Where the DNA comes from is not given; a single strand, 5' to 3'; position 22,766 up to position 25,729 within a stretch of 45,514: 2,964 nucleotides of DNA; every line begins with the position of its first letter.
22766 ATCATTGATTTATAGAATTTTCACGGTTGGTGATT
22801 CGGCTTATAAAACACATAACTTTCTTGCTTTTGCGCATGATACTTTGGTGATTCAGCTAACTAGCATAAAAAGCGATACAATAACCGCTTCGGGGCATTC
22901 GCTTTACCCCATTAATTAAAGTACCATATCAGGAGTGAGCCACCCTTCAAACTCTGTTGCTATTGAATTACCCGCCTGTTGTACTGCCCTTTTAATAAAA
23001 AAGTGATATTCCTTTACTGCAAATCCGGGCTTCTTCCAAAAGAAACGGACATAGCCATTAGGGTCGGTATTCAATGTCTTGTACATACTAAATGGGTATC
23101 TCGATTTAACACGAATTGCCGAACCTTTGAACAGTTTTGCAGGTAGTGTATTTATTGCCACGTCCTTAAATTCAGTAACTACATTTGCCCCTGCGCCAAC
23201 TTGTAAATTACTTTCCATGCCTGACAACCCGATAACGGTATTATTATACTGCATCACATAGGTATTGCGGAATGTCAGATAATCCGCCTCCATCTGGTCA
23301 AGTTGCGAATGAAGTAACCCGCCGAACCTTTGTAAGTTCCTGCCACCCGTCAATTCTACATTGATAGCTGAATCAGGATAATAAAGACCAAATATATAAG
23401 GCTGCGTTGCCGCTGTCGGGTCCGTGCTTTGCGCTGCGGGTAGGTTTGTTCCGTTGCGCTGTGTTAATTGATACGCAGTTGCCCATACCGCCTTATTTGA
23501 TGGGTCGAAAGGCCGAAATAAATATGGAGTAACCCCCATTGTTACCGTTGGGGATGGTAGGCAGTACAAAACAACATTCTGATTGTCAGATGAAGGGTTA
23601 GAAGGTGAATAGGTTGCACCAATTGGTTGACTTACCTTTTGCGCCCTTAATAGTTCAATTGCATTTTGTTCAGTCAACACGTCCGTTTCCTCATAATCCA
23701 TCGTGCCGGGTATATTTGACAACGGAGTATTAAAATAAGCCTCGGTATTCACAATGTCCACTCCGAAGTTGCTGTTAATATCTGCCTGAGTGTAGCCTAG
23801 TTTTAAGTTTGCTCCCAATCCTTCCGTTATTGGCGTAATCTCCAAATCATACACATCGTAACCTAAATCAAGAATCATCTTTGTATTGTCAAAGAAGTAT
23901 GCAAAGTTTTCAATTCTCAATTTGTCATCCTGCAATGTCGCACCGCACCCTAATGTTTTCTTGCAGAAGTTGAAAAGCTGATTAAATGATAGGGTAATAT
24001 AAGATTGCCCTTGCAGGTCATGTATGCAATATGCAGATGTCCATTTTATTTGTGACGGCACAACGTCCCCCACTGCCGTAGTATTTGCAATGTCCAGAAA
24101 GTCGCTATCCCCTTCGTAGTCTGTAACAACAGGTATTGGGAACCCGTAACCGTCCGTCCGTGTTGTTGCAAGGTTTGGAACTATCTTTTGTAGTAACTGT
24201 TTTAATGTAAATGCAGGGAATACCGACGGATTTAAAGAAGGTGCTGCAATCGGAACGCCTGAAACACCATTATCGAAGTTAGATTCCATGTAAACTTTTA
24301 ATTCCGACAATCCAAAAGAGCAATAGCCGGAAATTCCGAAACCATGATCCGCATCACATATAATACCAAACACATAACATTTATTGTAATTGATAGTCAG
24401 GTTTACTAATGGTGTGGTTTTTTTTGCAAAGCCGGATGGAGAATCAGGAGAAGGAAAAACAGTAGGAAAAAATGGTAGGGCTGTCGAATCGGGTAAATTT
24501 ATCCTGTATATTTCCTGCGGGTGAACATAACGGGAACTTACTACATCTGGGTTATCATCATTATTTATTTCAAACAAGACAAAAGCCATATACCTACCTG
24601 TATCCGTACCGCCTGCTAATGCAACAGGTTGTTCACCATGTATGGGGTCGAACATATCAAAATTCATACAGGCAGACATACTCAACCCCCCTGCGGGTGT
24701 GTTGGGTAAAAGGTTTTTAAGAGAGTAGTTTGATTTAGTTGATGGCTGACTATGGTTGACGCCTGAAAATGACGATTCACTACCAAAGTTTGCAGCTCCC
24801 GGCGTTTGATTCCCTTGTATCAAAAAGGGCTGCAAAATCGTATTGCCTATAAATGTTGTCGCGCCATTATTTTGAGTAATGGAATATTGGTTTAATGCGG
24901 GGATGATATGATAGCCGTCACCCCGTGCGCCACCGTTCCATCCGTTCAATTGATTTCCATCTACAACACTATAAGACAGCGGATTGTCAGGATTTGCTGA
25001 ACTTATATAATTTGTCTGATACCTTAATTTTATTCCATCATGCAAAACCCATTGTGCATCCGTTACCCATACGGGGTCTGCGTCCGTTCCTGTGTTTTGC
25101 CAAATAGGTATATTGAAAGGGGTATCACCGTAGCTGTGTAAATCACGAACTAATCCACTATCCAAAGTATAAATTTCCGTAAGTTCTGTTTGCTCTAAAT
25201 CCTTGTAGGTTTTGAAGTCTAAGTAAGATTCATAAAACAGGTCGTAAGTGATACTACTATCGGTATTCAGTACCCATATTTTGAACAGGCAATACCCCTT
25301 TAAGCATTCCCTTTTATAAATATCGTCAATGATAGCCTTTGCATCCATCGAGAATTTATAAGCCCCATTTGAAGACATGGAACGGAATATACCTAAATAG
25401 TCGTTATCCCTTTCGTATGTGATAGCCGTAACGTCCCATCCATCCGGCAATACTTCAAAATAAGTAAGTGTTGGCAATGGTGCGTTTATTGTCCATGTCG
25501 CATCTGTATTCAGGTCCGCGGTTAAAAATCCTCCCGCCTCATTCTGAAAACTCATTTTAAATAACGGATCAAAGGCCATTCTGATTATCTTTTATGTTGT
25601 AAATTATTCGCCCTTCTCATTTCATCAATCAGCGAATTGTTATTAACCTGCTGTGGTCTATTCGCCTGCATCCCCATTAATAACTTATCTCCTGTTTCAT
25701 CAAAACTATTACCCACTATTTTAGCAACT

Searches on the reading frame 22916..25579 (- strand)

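Call 48: search_protein_families(library=phrogs, proteins=[window:22916-25579:-], max_evalue=0.00001)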
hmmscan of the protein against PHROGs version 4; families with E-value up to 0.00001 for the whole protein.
window:22916-25579:- (887 aa): 1 family
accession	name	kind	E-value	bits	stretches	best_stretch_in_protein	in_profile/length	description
phrog_15220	-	head and packaging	1.3e-15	57.7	1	550-837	475-709/759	virion structural protein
